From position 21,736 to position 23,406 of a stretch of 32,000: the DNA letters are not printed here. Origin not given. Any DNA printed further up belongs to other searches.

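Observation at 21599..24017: Three-gene low-GC cassette that reads like an ESX (type VII)-exported membrane-attacking toxin with its immunity protein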

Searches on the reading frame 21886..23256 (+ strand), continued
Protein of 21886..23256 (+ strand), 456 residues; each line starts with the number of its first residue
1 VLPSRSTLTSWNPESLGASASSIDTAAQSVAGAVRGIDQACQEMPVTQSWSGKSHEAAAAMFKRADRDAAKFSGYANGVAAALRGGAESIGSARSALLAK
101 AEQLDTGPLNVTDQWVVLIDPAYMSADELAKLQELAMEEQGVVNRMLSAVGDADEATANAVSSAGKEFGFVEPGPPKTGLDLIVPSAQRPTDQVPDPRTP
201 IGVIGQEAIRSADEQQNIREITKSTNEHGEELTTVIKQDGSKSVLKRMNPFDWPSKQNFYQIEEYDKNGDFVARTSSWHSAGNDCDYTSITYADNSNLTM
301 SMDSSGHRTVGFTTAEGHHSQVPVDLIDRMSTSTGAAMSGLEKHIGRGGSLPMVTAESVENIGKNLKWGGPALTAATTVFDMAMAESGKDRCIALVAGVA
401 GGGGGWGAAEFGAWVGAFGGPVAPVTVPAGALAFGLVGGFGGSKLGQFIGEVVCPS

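Call 21: find_encoding_contigs(protein=P0061, flank=8000, max_places=2)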
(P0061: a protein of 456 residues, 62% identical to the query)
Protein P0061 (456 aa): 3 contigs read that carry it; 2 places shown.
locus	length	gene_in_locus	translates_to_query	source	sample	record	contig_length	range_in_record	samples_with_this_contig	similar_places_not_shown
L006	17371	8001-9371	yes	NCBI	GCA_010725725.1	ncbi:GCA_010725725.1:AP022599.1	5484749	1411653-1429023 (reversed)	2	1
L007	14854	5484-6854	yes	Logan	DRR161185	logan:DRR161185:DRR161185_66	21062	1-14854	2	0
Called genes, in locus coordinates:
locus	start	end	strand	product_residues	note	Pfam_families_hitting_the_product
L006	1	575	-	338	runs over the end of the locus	PF00890:FAD_binding_2 (weak), PF01494:FAD_binding_3, PF04820:Trp_halogenase (faint)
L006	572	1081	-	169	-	PF04191:PEMT (weak), PF04140:ICMT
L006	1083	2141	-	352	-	PF00195:Chal_sti_synt_N, PF08392:FAE1_CUT1_RppA, PF02797:Chal_sti_synt_C, PF08541:ACP_syn_III_C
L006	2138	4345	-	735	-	PF03176:MMPL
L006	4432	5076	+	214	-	PF07099:DUF1361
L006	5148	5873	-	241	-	PF13539:Peptidase_M15_4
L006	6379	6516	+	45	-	-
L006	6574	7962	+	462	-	PF03007:WS_DGAT_cat, PF06974:WS_DGAT_C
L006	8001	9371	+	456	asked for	-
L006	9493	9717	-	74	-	-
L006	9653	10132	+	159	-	-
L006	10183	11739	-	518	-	PF25592:DUF7937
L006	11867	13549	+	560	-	-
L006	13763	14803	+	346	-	PF01734:Patatin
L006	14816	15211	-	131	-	PF01850:PIN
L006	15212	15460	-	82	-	PF02604:PhdYeFM_antitox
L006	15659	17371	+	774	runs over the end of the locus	PF22494:choice_anch_I, PF13449:Phytase-like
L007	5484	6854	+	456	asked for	-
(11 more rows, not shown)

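Call 22: search_protein_families(library=phrogs, proteins=[window:21886-23256:+, P0358, P0359, P0361, P0367, P0375], max_evalue=0.01)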
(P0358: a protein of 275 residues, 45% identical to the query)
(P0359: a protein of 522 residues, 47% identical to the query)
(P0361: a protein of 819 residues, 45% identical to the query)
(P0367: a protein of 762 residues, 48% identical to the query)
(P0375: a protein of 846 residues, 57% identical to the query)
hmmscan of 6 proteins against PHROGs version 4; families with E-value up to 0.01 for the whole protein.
window:21886-23256:+ (456 aa): 1 family
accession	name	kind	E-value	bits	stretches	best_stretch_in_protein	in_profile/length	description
phrog_11489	-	unknown function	6.5e-05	22.1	1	239-451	570-773/1717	-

P0358 (275 aa): 2 families
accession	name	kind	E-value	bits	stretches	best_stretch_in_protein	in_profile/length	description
phrog_1047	-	tail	5.8e-11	42.2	1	27-255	713-903/1251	tail associated lysin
phrog_794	-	tail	1.2e-06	28.5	1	123-256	581-672/763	tail length tape measure protein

P0359 (522 aa): 0 families

P0361 (819 aa): 4 families
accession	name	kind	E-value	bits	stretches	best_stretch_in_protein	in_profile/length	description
phrog_794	-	tail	1.7e-09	38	1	546-721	545-691/763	tail length tape measure protein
phrog_1047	-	tail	5.3e-09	35.7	1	495-732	739-937/1251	tail associated lysin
phrog_16692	-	unknown function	1.1e-05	25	1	510-691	608-771/1107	-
phrog_24596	-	unknown function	0.0093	15.2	0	609-713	687-789/1052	-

P0367 (762 aa): 28 families (the best 25 are shown)
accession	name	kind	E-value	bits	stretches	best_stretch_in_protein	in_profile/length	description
phrog_5867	-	lysis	5e-52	177.8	1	340-497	725-882/1029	endolysin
phrog_7767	-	other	7.7e-28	98.5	1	547-668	4-119/194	metallo-endopeptidase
phrog_6700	-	lysis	2.8e-27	95.2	1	520-705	2580-2760/2898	endolysin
phrog_3578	-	lysis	2.6e-25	90.7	1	539-712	206-400/405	endolysin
phrog_1067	-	head and packaging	5.2e-23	82.4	1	548-661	740-850/991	minor head protein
phrog_14988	-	other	5.8e-23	83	1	547-666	14-137/272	peptidase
phrog_36429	-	unknown function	1.2e-22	80.5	1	544-668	110-233/1159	-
phrog_37190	-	other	4e-21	76.6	1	546-668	120-238/244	peptidase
phrog_3084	-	lysis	2.6e-20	73.9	1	546-683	9-149/468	endolysin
phrog_10030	-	tail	7.4e-18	64.3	1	529-666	1884-2016/2105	tail length tape measure protein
phrog_16615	-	other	2e-17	64.2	1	557-666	409-515/529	peptidase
phrog_9205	-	unknown function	2.7e-15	56.1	1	539-662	520-647/1144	-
phrog_28394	-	unknown function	2.2e-14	54.4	1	567-668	203-300/303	-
phrog_28672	-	other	3.7e-14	53.2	1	535-656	263-374/397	metallo-endopeptidase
phrog_21656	-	other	3.8e-14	52.7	1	513-697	580-771/1022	peptidase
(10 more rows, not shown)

P0375 (846 aa): 0 families

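Call 23: search_dna_similar(query=P0367, collection=phages, mode=protein, max_rows=15)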
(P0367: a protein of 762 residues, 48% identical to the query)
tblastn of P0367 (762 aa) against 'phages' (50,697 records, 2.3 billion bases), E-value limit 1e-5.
Records with a match: 1082; places in all: 1103; records where one place covers at least 80% of the query: 0.
Best place of each record, by identity: <60% 1082.
By first word of the organism name: Microbacterium 154; Streptomyces 132; Bacillus 112; Staphylococcus 105; Bacteriophage 84; Arthrobacter 83; Mycobacterium 64; Synechococcus 58; Gordonia 52; Clostridium 48; and 37 more.
By host as written in the record: - 166; Microbacterium foliorum NRRL B-24224 93; Streptomyces griseus ATCC 10137 52; Microbacterium foliorum NRRL B-24224 SEA 42; Arthrobacter globiformis B-2979 34; Gordonia rubripertincta NRRL B-16540 34; Mycobacterium smegmatis mc2 155 34; Streptomyces lividans JI 1326 29; and 216 more.
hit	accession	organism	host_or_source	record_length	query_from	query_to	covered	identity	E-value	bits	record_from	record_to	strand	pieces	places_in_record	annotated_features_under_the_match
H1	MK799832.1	Synechococcus phage S-B05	Synechococcus sp. MW02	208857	349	657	41%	34.8%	2e-33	144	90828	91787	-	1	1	peptidase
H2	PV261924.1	Synechococcus phage RN05-S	Synechococcus sp. MW02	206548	349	657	41%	34.8%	4e-33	144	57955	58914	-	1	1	peptidase family M23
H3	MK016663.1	Synechococcus phage S-H68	Synechococcus sp. LTWRED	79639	349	657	41%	34.8%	5e-33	143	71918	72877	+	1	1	hypothetical protein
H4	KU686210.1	Synechococcus phage S-WAM1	Synechococcus sp.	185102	281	511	30%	44.6%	1e-46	186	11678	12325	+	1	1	hypothetical protein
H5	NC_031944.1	Synechococcus phage S-WAM1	Synechococcus sp.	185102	281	511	30%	44.6%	1e-46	186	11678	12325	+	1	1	hypothetical protein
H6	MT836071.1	Bacteriophage sp.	human fecal samples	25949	484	760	36%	27.4%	1e-8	65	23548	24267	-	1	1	record has no annotation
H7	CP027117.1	Bacillus phage EZ-2018a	Bacillus pumilus strain 145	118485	448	659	28%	33.0%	7e-16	89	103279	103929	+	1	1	record has no annotation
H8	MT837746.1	Bacteriophage sp.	human fecal samples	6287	540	668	17%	51.9%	1e-29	132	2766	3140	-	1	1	record has no annotation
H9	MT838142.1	Bacteriophage sp.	human fecal samples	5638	540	668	17%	49.6%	3e-27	124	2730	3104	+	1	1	record has no annotation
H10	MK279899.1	Arthrobacter phage Maja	Arthrobacter globiformis B-2979 SEA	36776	532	682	20%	39.4%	5e-13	79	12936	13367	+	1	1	16: tape measure protein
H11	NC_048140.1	Arthrobacter phage Maja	Arthrobacter globiformis B-2979 SEA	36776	532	682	20%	39.4%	5e-13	79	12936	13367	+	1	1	16: tail length tape measure protein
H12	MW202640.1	Caudoviricetes sp.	Manatee Spring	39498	524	664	19%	41.2%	4e-18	96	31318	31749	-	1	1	peptidase family M23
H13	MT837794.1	Bacteriophage sp.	human fecal samples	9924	530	663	18%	43.3%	3e-19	99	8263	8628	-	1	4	record has no annotation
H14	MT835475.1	Bacteriophage sp.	human fecal samples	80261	538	671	18%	43.2%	8e-20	101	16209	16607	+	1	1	record has no annotation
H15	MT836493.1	Bacteriophage sp.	human fecal samples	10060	521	669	20%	38.4%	1e-20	103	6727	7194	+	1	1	record has no annotation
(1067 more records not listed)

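Call 25: find_homologous_proteins(query=A1, max_evalue=0.001)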
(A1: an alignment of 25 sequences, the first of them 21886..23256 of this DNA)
Query A1 (25 sequences) (456 aa, profile of the alignment): 179 proteins with E <= 0.001 among 8000 candidates; the best 120 are listed.
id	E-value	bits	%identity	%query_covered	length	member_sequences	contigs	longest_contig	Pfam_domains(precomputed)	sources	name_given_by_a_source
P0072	4.6e-160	552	62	100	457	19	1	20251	PF06013.19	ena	-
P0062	2.8e-157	542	62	100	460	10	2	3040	-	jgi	jgi:hypothetical protein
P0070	8.0e-157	541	61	100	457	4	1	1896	PF06013.19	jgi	jgi:hypothetical protein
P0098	1.0e-156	540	58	100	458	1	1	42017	PF06013.19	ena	-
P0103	2.3e-156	539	59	100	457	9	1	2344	-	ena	-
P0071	3.8e-156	539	63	100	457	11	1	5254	PF06013.19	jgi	jgi:uncharacterized protein YukE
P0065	7.7e-156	538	63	100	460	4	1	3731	-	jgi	jgi:hypothetical protein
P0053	8.9e-156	537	63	100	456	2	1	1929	-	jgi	jgi:hypothetical protein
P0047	9.4e-156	537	63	100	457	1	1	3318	-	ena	-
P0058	1.2e-155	537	62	100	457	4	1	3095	-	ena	-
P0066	3.6e-155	535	62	100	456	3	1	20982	PF06013.19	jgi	jgi:uncharacterized protein YukE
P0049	1.1e-154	534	63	100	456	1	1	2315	PF06013.19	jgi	jgi:hypothetical protein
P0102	1.2e-154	534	59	100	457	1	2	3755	-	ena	-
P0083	1.9e-154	533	59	100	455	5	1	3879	-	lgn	-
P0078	2.6e-154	533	61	100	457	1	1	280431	-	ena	-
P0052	2.1e-153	530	63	100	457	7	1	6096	PF06013.19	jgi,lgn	jgi:hypothetical protein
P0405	2.1e-153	530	42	100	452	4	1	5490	PF06013.19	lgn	-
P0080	4.0e-153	529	60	100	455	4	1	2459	PF06013.19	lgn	-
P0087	9.6e-153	527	62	100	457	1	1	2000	PF06013.19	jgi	jgi:uncharacterized protein YukE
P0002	2.4e-152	526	73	100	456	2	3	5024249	PF06013.19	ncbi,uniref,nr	ncbi:WXG100 family type VII secretion target [Mycolicibacterium celeriflavum]|uniref:Uncharacterized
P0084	1.5e-151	524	61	100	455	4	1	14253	PF06013.19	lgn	-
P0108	6.8e-151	521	57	100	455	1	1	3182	PF06013.19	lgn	-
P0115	3.0e-150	519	58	100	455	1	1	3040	PF06013.19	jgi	jgi:uncharacterized protein YukE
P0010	1.8e-149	517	69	100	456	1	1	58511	PF06013.19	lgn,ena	-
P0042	3.7e-149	516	63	100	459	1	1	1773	PF06013.19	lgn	-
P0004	5.3e-149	515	71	100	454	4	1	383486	PF06013.19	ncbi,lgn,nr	ncbi:hypothetical protein AU187_18980 [Mycobacterium sp. IS-1556]|nr:hypothetical protein AU187_1898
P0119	1.0e-148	514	57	100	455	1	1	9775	PF06013.19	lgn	-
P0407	2.4e-148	513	54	100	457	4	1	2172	PF06013.19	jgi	jgi:uncharacterized protein YukE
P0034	3.0e-148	513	65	100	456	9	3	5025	PF06013.19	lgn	-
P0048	3.7e-148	512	64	100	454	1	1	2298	PF06013.19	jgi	jgi:hypothetical protein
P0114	3.9e-148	512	57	100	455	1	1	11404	PF06013.19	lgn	-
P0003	1.2e-147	511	72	100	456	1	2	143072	PF06013.19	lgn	-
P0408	5.0e-147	509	54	100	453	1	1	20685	PF06013.19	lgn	-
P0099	8.6e-147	508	61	98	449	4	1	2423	PF06013.19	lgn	-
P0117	9.3e-147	508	54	100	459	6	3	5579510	PF06013.19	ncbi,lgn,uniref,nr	ncbi:WXG100 family type VII secretion target [Mycolicibacterium litorale]|uniref:WXG100 family type 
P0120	1.7e-146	507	56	100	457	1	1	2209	PF06013.19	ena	-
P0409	1.8e-146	507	35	100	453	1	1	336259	PF06013.19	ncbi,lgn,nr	ncbi:hypothetical protein BVU76_00115 [Mycolicibacterium porcinum]|nr:hypothetical protein BVU76_001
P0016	4.3e-146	505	70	100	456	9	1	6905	PF06013.19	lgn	-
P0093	8.1e-146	505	58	100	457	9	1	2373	PF06013.19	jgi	jgi:hypothetical protein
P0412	6.4e-145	502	57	100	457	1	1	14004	PF06013.19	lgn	-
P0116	1.1e-144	501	59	94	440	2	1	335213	PF06013.19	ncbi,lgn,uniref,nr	ncbi:hypothetical protein [Mycobacterium sp. PS03-16]|uniref:hypothetical protein n=1 Tax=Mycobacter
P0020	5.1e-144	499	70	98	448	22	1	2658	PF06013.19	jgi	-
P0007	1.1e-143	497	71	100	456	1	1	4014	PF06013.19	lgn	-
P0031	1.5e-143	497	67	100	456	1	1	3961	PF06013.19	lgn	-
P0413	2.2e-143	497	38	100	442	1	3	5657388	-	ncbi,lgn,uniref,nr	ncbi:hypothetical protein CRI77_04410 [Mycolicibacterium duvalii]|uniref:Uncharacterized protein n=1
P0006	3.9e-143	496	70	100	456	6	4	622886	PF06013.19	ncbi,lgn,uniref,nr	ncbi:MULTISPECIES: WXG100 family type VII secretion target [Mycobacterium]|uniref:Uncharacterized pr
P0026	1.3e-142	494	67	100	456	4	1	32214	PF06013.19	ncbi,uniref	ncbi:hypothetical protein ACTWP6_26480 [Mycobacterium sp. 4D054]|uniref:hypothetical protein n=1 Tax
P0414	6.8e-142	492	37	100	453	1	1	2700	PF06013.19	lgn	-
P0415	1.3e-141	491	54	100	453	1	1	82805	PF06013.19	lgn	-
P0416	6.4e-140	485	38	100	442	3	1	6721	PF06013.19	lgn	-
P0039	1.4e-138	481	63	100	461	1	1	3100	PF06013.19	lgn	-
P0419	2.3e-138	480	53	100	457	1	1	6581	PF06013.19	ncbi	-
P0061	2.6e-138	480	62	100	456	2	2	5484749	-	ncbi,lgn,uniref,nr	ncbi:hypothetical protein H7I53_15355 [Mycolicibacterium pulveris]|uniref:Uncharacterized protein n=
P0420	1.4e-137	477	53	100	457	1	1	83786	PF06013.19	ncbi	-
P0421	3.6e-137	476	40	98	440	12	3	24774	PF06013.19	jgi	jgi:uncharacterized protein YukE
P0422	8.1e-136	472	36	100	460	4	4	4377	PF06013.19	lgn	-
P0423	9.0e-136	471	53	100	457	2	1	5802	PF06013.19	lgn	-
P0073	5.3e-135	469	60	100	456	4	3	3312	PF06013.19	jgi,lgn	jgi:hypothetical protein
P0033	8.2e-135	468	69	96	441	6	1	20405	PF06013.19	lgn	-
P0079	9.3e-134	465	61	100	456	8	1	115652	PF06013.19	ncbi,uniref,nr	ncbi:hypothetical protein MPHL43072_20910 [Mycolicibacterium phlei DSM 43072]|uniref:hypothetical pr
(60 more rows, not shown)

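Call 34: search_dna_similar(query=window:21886-23256:+, collection=plasmids, mode=protein, max_rows=15, max_evalue=0.001)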
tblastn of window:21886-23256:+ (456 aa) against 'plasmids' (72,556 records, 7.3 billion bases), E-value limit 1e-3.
No match.

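Call 35: search_dna_similar(query=window:21886-23256:+, collection=phages, mode=protein, max_rows=15, max_evalue=0.001)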
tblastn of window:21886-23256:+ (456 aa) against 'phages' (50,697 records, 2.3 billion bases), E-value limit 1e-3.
No match.
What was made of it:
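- Closest known: PEST cassettes. Different: This cassette is chromosomal and has no phage or plasmid match (calls 34, 35).
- The cassette is not found in phages or plasmids (calls 34, 35).
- Tried and rejected: Plasmid or phage carriage of the cassette: none (calls 34, 35).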

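Call 37: predict_structure(alignment_id=A2)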
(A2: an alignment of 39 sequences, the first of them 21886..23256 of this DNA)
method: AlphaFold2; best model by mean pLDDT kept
length: 456 residues; sequences in the alignment: 39
mean_pLDDT: 72.9   pTM: 0.66
mean pLDDT of the five models: 72.9, 71.6, 70.8, 70.1, 66.8
residues with pLDDT >= 90: 137; 70-90: 159; 50-70: 46; < 50: 114
segments of 3 or more residues with pLDDT < 50: 181-186, 329-348, 371-456
pLDDT, mean of each block of 10 residues (from residue 1): 90 91 94 93 90 93 93 92 95 97 95 89 88 95 97 92 82 56 54 80 70 77 84 86 85 85 81 84 85 76 81 72 55 38 48 67 64 41 39 42 37 37 34 35 39 37
secondary structure, 60 per line:
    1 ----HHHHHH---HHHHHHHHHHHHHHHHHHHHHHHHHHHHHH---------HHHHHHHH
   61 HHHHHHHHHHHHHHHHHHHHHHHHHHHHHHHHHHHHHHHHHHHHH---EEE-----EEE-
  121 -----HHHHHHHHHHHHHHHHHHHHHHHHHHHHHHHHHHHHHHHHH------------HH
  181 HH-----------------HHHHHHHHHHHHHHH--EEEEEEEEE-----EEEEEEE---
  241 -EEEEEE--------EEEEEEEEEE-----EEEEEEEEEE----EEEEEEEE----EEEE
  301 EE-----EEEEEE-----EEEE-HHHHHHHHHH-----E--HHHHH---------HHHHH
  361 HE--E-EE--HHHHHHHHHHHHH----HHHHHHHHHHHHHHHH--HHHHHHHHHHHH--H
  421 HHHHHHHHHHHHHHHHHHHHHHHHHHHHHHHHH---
elements in order: H5-10 H14-43 H53-105 E109-111 E117-119 H126-166 H179-182 H200-214 E217-225 E231-237 E242-247 E256-265 E271-280 E285-292 E297-302 E308-313 E319-322 H324-333 H342-346 H356-361 H371-383 H388-403 H406-417 H420-453
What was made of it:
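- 21886..22395 (+): ORF2 residues 1-170: PPE-like helical ESX-targeting domain with invariant W11, W50-x-G52, W115, Q140 and D154, and a conserved beta hairpin at 109-119. AF2 pLDDT is above 90 (call 37).
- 22531..22860 (+): ORF2 residues 216-325: beta meander of about nine antiparallel strands (OspA-like single-layer sheet with YD-like hairpins); invariant D239, G240 and G269. AF2 pLDDT is about 80-85 (call 37).
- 22861..23256 (+): ORF2 residues 326-456: amphipathic lead-in (GGPAL..TTVFDM) followed by a Cys-bracketed two-helix glycine zipper. Layout: C392; helix A with G398, G404, A408, G412, G416, G420; turn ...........; helix B with G438, G442, G446, G450; C454. AF2 confidence is low, below 45 (call 37).
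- On T7SS substrate pair (general secretion signal): Only the ORF2 monomer was modelled (call 37).
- Checked: Residues 1-166 are predicted helical with pLDDT above 90 (call 37).
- AF2 gives low confidence for the C-terminus (call 37).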
